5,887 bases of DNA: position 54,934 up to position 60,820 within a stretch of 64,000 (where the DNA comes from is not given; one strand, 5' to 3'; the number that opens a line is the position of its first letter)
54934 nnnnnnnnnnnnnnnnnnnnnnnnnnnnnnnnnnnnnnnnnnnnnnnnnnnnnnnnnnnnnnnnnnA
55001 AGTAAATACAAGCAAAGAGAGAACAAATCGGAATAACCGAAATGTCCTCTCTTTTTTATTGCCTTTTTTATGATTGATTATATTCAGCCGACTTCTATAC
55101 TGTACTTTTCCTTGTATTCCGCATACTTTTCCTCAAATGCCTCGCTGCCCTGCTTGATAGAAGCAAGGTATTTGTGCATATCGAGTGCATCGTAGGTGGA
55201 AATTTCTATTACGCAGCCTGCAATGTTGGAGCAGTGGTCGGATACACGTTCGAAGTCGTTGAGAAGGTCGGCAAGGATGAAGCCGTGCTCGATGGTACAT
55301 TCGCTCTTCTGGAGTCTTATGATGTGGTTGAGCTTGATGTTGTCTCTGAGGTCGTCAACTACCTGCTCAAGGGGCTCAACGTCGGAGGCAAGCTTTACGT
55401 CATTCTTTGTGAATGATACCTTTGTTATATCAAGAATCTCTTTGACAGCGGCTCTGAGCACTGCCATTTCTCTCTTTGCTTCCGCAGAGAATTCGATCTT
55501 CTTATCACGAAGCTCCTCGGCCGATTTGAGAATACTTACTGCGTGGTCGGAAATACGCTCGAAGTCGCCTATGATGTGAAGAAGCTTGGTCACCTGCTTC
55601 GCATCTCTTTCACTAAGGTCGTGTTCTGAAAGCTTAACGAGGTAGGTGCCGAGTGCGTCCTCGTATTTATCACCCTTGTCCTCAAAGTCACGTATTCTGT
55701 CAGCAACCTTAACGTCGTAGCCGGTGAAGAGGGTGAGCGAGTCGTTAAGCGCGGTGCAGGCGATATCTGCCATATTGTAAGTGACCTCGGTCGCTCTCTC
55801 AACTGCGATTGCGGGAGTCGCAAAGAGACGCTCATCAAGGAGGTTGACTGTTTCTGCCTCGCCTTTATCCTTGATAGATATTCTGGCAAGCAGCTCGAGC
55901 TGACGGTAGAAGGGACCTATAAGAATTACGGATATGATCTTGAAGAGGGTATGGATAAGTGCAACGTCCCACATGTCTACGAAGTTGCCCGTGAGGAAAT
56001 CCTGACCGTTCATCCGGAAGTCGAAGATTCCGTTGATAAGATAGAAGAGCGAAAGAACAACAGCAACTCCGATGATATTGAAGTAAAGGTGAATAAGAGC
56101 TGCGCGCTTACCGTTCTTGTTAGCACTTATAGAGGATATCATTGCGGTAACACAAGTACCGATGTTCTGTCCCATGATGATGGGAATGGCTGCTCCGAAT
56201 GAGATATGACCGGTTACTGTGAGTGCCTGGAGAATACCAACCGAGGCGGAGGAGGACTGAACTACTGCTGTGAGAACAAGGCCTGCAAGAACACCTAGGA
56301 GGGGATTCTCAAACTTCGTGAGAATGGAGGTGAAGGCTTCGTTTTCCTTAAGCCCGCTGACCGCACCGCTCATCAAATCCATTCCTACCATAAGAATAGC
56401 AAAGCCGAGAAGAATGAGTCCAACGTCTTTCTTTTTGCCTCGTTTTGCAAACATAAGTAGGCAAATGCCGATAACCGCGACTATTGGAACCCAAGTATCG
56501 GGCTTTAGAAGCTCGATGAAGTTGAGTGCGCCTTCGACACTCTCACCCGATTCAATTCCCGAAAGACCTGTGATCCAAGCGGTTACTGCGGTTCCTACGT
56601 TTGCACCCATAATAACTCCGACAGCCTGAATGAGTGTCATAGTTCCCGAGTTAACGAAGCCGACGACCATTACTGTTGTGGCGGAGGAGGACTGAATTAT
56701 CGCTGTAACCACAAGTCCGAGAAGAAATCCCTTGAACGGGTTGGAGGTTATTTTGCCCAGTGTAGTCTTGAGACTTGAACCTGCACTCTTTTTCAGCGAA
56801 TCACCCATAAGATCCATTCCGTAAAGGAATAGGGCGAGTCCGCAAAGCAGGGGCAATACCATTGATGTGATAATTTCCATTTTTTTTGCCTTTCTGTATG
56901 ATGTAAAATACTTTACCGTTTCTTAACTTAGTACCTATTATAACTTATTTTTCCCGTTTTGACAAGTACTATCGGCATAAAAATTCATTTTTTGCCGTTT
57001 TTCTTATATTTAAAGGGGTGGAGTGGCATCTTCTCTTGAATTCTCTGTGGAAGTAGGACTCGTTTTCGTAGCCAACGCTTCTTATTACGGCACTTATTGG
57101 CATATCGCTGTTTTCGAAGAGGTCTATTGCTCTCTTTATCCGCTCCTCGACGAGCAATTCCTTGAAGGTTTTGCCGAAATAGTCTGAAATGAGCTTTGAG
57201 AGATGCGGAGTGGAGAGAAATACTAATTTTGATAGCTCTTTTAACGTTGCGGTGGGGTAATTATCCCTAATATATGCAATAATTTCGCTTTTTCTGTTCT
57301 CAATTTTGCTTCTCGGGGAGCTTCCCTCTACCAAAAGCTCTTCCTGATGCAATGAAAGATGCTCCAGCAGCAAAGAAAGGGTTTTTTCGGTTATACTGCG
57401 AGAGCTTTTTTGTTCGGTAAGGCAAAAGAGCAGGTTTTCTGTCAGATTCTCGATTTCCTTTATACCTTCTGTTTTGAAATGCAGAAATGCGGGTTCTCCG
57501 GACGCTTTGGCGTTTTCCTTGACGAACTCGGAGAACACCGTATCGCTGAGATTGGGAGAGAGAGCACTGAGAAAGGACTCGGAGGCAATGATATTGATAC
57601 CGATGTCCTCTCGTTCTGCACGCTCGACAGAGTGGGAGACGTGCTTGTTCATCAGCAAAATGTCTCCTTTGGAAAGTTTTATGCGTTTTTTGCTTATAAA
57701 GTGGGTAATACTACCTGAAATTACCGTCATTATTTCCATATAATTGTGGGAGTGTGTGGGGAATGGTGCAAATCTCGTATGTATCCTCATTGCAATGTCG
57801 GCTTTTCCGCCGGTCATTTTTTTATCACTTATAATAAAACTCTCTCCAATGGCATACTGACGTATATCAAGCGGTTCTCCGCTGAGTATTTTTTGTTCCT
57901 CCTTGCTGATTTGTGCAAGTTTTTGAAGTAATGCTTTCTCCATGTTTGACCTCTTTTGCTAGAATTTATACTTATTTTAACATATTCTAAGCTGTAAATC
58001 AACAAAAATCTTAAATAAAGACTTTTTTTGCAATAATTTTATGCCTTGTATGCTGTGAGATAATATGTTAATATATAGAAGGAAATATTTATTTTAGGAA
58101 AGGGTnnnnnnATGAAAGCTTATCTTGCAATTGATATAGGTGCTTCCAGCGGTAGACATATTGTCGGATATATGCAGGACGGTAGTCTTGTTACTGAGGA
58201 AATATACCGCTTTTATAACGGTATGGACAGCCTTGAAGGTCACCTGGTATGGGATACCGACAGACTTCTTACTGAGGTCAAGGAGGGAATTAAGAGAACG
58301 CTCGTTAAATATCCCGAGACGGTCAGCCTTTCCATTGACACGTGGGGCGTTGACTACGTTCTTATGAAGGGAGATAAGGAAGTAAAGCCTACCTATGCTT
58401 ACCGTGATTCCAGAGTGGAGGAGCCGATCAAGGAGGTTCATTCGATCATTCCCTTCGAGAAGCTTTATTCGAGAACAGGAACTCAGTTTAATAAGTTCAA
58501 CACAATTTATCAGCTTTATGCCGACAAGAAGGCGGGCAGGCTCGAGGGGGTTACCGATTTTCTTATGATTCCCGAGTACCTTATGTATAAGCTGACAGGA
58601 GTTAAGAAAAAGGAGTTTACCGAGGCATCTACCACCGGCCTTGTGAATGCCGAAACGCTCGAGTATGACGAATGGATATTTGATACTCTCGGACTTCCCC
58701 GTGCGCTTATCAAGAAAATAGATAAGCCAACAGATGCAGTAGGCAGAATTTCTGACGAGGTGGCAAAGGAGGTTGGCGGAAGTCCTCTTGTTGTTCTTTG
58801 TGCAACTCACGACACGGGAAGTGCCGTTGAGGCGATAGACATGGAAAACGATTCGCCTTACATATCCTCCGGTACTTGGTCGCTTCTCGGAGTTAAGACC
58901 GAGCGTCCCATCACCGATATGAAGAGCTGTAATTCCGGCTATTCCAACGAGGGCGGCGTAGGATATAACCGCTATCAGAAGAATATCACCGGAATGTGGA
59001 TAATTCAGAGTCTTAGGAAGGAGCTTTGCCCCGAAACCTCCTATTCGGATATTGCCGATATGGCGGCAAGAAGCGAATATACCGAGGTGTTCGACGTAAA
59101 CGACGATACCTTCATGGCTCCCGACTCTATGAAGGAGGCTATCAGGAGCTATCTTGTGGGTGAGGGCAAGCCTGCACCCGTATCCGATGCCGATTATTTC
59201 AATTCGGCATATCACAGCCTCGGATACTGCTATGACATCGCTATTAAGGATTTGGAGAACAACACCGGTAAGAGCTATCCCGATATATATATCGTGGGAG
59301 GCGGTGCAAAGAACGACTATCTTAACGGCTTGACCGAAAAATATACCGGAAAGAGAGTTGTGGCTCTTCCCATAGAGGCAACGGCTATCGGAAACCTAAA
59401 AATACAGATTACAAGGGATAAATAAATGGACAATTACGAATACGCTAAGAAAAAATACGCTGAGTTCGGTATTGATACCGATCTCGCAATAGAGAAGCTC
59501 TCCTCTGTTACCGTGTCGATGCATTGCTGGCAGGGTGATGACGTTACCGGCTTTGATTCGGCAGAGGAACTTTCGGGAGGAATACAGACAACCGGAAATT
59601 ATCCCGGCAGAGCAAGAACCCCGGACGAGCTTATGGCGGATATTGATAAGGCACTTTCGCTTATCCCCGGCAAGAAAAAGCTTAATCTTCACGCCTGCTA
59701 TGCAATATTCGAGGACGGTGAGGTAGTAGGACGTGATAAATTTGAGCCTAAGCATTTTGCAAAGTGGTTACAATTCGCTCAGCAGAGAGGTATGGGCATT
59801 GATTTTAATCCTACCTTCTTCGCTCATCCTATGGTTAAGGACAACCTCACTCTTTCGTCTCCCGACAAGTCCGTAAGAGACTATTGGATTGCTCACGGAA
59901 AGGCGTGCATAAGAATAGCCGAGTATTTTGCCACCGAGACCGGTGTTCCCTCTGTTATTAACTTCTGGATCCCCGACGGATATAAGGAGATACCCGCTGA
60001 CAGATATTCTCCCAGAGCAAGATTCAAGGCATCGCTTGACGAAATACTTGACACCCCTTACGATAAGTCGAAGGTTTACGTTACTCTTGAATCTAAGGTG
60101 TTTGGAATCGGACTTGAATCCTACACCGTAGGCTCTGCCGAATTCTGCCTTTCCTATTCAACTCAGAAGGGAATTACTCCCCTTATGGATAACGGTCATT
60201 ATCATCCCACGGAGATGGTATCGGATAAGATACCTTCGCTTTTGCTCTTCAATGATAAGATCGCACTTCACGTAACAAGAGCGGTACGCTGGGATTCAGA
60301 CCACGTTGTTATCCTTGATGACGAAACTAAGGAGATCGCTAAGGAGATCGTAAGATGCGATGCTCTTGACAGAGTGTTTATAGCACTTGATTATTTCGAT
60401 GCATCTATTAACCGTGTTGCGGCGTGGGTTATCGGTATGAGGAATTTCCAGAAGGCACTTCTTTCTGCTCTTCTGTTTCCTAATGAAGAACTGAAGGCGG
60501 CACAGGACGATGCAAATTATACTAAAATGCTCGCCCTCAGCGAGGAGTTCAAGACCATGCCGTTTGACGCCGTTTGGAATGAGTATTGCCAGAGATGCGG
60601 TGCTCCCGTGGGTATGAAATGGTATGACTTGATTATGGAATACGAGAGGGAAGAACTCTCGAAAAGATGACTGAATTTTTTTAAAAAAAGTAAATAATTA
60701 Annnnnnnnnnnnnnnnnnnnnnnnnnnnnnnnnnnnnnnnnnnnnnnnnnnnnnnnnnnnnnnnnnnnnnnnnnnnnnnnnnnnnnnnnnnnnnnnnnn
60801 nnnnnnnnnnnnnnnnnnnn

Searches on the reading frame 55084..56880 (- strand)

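Call 37: search_protein_families(library=pfam, proteins=[window:55084-56880:-], max_evalue=0.01)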
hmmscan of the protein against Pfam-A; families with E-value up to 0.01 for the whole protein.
window:55084-56880:- (598 aa): 2 families
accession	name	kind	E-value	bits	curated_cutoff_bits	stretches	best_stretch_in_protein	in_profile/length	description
PF02690.20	Na_Pi_cotrans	-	2e-65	219.4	29.1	2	17-171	1-136/137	Na+/Pi-cotransporter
PF01895.24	PhoU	-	1.7e-28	99.3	23.5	2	369-453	3-88/89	PhoU domain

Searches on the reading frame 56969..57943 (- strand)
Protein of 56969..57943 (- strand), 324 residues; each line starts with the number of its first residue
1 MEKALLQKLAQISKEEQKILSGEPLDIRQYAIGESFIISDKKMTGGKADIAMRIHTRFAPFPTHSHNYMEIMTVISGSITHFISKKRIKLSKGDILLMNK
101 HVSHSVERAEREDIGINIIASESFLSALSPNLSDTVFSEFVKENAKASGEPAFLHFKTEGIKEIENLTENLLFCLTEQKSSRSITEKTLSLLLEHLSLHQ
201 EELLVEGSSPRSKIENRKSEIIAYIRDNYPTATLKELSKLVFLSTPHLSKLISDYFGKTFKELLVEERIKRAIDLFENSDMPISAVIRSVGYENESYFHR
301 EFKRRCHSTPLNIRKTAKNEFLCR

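Call 38: search_protein_families(library=pfam, proteins=[window:56969-57943:-], max_evalue=0.01)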
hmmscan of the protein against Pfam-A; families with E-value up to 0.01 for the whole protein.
window:56969-57943:- (324 aa): 4 families
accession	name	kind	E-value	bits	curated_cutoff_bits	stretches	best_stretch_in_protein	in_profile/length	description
PF12833.13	HTH_18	-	7.1e-16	58.7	33.6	1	237-315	1-79/80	Helix-turn-helix domain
PF00165.29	HTH_AraC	-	7.3e-09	36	26.6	1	279-314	7-41/42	Bacterial regulatory helix-turn-helix proteins, AraC family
PF02311.25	AraC_binding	-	1.2e-07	32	21.1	1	61-114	16-69/135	AraC-like ligand binding domain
PF07883.17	Cupin_2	-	7.3e-07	29.3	27.2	1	61-110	11-60/70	Cupin domain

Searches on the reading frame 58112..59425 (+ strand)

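Call 38: search_protein_families(library=pfam, proteins=[window:58112-59425:+], max_evalue=0.01)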
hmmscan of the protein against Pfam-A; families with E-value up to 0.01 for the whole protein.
window:58112-59425:+ (437 aa): 2 families
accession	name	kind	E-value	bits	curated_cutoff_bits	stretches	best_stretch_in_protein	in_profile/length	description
PF00370.27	FGGY_N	-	9.4e-26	91.3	28.8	1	4-238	2-242/245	FGGY family of carbohydrate kinases, N-terminal domain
PF02782.22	FGGY_C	-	2.4e-17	63.8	27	1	250-432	2-194/198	FGGY family of carbohydrate kinases, C-terminal domain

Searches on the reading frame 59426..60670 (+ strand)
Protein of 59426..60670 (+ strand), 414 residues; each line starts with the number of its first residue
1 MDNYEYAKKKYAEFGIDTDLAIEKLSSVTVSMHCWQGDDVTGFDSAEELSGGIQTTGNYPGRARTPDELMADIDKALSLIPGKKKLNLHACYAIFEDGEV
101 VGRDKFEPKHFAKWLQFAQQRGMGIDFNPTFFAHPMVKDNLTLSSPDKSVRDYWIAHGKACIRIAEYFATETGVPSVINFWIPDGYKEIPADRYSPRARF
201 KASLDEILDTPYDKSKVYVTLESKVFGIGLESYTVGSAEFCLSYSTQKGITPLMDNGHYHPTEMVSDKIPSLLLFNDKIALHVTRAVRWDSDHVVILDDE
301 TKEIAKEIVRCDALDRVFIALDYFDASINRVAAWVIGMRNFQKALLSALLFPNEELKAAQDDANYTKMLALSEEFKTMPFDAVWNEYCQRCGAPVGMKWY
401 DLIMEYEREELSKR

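Call 38: search_protein_families(library=pfam, proteins=[window:59426-60670:+], max_evalue=0.01)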
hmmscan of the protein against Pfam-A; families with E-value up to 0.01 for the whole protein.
window:59426-60670:+ (414 aa): 1 family
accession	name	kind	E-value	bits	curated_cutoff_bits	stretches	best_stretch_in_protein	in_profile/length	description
PF06134.17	RhaA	-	1.4e-185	617.9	22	1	2-414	5-417/417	L-rhamnose isomerase (RhaA)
